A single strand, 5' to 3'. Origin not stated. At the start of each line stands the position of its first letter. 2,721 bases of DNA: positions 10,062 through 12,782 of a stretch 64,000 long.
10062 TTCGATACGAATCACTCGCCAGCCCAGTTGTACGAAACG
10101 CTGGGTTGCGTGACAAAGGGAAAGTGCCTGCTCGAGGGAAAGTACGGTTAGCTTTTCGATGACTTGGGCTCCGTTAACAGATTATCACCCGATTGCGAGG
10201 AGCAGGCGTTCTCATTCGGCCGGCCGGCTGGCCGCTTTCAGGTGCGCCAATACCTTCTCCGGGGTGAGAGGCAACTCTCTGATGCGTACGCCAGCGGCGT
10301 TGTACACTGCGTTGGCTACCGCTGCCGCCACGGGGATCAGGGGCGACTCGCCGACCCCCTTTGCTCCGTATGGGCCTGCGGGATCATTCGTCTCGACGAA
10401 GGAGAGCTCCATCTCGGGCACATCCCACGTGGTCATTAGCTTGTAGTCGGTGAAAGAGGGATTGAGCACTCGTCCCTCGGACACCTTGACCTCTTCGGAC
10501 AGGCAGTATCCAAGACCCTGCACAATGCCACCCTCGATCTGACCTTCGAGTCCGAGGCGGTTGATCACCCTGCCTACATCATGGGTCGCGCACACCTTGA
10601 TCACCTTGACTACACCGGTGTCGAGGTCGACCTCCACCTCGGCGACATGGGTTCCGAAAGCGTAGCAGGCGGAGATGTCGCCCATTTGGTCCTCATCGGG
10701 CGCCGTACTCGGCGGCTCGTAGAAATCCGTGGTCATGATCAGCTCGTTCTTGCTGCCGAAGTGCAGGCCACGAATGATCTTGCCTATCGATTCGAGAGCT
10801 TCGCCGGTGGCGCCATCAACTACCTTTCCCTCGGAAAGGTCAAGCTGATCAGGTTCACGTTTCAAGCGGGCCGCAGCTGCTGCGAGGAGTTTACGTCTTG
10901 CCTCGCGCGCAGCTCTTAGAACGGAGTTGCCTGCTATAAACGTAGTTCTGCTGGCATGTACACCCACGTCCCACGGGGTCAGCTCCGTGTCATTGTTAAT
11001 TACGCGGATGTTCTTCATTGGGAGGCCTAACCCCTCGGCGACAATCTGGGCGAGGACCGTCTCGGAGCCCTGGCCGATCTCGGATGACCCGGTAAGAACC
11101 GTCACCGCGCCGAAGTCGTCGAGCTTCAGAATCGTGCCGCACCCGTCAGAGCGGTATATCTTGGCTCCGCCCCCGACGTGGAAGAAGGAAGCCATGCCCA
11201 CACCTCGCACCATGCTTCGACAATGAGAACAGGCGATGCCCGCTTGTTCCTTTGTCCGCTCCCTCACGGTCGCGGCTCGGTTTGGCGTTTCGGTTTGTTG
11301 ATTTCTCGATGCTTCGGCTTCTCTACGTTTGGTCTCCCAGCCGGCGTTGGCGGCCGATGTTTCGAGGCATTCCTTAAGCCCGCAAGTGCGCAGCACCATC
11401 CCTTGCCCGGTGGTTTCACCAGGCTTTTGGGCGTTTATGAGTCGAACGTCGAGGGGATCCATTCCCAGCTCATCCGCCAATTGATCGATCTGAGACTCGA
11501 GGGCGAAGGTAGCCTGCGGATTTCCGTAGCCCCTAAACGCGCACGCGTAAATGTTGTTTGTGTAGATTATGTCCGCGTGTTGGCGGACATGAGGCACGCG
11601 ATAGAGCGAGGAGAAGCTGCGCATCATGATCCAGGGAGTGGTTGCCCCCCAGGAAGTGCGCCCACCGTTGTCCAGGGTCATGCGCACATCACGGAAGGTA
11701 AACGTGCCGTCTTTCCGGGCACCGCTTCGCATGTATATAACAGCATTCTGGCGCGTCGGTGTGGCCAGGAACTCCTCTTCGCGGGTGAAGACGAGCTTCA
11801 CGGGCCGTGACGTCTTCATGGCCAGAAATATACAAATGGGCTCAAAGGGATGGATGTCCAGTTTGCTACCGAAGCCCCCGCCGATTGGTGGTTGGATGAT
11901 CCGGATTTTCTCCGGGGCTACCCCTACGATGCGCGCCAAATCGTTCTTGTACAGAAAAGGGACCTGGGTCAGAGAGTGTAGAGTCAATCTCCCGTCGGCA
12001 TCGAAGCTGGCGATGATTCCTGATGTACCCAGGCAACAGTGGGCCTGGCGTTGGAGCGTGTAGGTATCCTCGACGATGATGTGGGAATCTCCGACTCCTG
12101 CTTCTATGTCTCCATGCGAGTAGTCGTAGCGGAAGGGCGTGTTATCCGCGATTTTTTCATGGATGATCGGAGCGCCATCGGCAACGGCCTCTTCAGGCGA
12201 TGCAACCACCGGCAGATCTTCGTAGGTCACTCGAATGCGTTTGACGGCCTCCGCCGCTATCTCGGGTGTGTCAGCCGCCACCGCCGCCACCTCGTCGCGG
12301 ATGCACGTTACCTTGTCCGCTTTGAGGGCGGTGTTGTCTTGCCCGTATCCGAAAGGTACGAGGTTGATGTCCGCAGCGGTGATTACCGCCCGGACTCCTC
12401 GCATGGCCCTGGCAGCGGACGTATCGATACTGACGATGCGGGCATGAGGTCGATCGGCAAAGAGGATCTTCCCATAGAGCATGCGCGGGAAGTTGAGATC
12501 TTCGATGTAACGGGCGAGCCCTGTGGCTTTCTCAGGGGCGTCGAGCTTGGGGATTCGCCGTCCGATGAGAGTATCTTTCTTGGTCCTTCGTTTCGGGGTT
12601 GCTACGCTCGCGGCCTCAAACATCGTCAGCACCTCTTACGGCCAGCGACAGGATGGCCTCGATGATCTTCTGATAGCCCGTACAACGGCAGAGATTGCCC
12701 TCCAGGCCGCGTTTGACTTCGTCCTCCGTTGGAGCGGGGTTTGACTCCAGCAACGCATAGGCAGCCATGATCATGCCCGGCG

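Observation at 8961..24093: Divergent catabolic supercluster: Mo-hydroxylase (CoxMSL-like) + family-III CoA-transferase opposite IorAB + hydantoinase A/B + acyl-CoA DH + split B12 acyl-CoA mutase; enzyme-family inventory of anaerobic indoleacetate (iaa-like) degradation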

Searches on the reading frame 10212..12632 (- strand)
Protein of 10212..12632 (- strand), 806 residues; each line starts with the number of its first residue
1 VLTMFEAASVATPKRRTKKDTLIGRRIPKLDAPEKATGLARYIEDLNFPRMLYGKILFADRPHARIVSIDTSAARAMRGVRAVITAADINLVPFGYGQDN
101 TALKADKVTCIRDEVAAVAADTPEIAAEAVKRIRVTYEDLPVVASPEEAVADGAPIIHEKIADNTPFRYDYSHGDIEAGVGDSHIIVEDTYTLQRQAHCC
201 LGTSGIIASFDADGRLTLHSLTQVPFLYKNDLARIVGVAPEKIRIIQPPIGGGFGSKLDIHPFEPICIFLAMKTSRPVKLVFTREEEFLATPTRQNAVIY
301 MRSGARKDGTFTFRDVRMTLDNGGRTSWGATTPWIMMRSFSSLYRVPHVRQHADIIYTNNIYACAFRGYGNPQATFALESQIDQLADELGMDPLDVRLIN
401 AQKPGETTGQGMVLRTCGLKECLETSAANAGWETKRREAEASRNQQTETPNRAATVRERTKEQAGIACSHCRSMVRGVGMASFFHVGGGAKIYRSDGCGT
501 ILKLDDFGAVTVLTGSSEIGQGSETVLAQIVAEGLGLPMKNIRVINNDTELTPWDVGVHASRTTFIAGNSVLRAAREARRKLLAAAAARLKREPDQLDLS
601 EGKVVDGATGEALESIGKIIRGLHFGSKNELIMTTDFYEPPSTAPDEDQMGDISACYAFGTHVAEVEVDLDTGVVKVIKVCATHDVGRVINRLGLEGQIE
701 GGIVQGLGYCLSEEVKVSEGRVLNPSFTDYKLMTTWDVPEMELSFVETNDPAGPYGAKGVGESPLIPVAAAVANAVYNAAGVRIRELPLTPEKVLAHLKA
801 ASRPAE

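Call 3: search_protein_families(library=pfam, proteins=[window:10212-12632:-])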
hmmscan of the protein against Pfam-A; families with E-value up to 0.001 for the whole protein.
window:10212-12632:- (806 aa): 3 families
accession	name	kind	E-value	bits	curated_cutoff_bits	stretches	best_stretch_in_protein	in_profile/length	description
PF02738.23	MoCoBD_1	-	1.4e-76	257.3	27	1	158-401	2-244/244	Molybdopterin cofactor-binding domain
PF20256.3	MoCoBD_2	-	3e-75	253.8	27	1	457-739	9-283/283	Molybdopterin cofactor-binding domain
PF01315.27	Ald_Xan_dh_C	-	1.9e-26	93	31.3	1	37-141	1-110/110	Aldehyde oxidase and xanthine dehydrogenase, a/b hammerhead domain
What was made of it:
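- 10212..12632 (-): Molybdenum-cofactor large subunit of an XO-family hydroxylase (iaa Mo enzyme). Proposed to hydroxylate C2 of the indole ring. Ald_Xan_dh_C + MoCoBD_1/2 (call 3).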

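Call 5: search_protein_families(library=ncbifam, proteins=[window:10212-12632:-], max_evalue=1e-10)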
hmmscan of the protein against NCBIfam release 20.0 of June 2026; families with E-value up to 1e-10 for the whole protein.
window:10212-12632:- (806 aa): 13 families
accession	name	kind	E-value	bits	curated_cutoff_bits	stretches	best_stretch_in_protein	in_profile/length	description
NF043082.1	XdhA_XDHase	equivalog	1.3e-175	585.6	780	1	23-801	1-755/758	xanthine dehydrogenase subunit XdhA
TIGR03194.1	4hydrxCoA_A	equivalog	2.4e-174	581.8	994.55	1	27-796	1-744/746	4-hydroxybenzoyl-CoA reductase subunit alpha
NF007426.0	PRK09970.1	equivalog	9.8e-168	559.6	916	1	20-800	3-757/761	xanthine dehydrogenase molybdenum-binding subunit XdhA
TIGR03196.1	pucD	equivalog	5.2e-145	484.8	783.65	1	23-795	3-755/763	xanthine dehydrogenase subunit D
NF041018.1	glyceraldDH_alpha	equivalog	1.6e-128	430.2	790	2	22-445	2-438/741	glyceraldehyde dehydrogenase subunit alpha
NF045668.1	pterin_aldehy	equivalog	5.1e-115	385.5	1100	1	17-799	169-905/905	molybdopterin-dependent aldehyde oxidoreductase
TIGR03311.1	Se_dep_XDH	equivalog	1.1e-110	371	830.45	3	16-425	155-565/848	selenium-dependent xanthine dehydrogenase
NF040766.1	CODH_aero_grp5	exception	6.4e-110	368.6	950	1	22-794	4-781/785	aerobic carbon-monoxide dehydrogenase large subunit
TIGR02416.1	CO_dehy_Mo_lg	equivalog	7e-98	328.7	991.15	1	38-794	8-767/770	aerobic carbon-monoxide dehydrogenase large subunit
TIGR03313.1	Se_sel_red_Mo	hypoth_equivalog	5e-95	319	1101.9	2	174-799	362-950/951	molybdopterin-dependent oxidoreductase Mo/Fe-S-binding subunit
NF041671.1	peri_hyde_PaoC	equivalog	1.4e-94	317.9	1180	1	17-800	12-733/735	aldehyde oxidoreductase molybdenum-binding subunit PaoC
TIGR02965.1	xanthine_xdhB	equivalog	2.6e-84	283.8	849.5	1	31-799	9-755/758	xanthine dehydrogenase molybdopterin binding subunit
TIGR02969.1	mam_aldehyde_ox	subfamily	2.3e-52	177.8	1912.3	1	19-783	572-1286/1330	aldehyde oxidase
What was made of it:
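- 10212..12632 (-): All NCBIfam equivalogs below cutoff (call 5).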

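Call 32: search_solved_structures(query=window:10212-12632:-, max_evalue=1e-20)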
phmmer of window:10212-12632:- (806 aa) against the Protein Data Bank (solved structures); distinct sequences matched with E-value up to 1e-20: 41.
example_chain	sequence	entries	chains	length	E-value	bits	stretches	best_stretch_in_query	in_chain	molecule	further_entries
1rm6_A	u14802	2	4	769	5.8e-117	395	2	22-438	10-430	4-hydroxybenzoyl-CoA reductase alpha subunit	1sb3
8uem_A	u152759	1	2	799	1.2e-80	274.9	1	24-802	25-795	Carbon monoxide dehydrogenase (Large chain), CoxL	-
1zxi_B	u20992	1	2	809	7e-79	269.1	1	23-779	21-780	Carbon monoxide dehydrogenase large chain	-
1n5w_B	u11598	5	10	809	9.8e-79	268.6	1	23-779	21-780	Carbon monoxide dehydrogenase large chain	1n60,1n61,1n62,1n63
1t3q_B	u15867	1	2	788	7.2e-75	255.8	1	22-798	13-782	quinoline 2-oxidoreductase large subunit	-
1ffu_B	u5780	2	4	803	7.6e-73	249.1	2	27-400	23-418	CUTL, MOLYBDOPROTEIN OF CARBON MONOXIDE DEHYDROGENASE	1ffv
3hrd_A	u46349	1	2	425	1.2e-72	248.5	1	21-427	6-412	Nicotinate dehydrogenase large molybdopterin subunit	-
4zoh_A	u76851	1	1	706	1.1e-70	242.1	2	23-403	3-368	Putative oxidoreductase molybdopterin-binding subunit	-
7dqx_A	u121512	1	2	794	2.2e-69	237.7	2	503-800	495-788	6-hydroxypseudooxynicotine dehydrogenase complex subunit gamma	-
1sij_A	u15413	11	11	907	1.5e-68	235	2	22-424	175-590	Aldehyde oxidoreductase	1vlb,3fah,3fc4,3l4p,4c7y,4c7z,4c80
1dgj_A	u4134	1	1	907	2.8e-68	234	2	22-438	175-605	ALDEHYDE OXIDOREDUCTASE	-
5g5h_C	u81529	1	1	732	8.1e-68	232.5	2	22-436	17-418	Aldehyde oxidoreductase molybdenum-binding subunit PaoC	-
5g5g_C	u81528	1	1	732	9.2e-68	232.3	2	22-436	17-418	PUTATIVE XANTHINE DEHYDROGENASE YAGS FAD-BINDING SUBUNIT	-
1wyg_A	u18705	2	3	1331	1.5e-60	208.5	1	12-443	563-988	Xanthine dehydrogenase/oxidase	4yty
4yrw_A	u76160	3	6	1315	1.9e-60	208.2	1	12-443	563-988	Xanthine dehydrogenase/oxidase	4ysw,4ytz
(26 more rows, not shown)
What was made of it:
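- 10212..12632 (-): Best PDB hit is 4-hydroxybenzoyl-CoA reductase alpha, 395 bits, against 275 for CoxL (call 32).
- On 4-hydroxybenzoyl-CoA reductase: This is still the nearest solved structure (call 32), which fits a CoA-ester substrate.
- The best PDB hit of the Mo subunit is 4-HBCR alpha (call 32).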
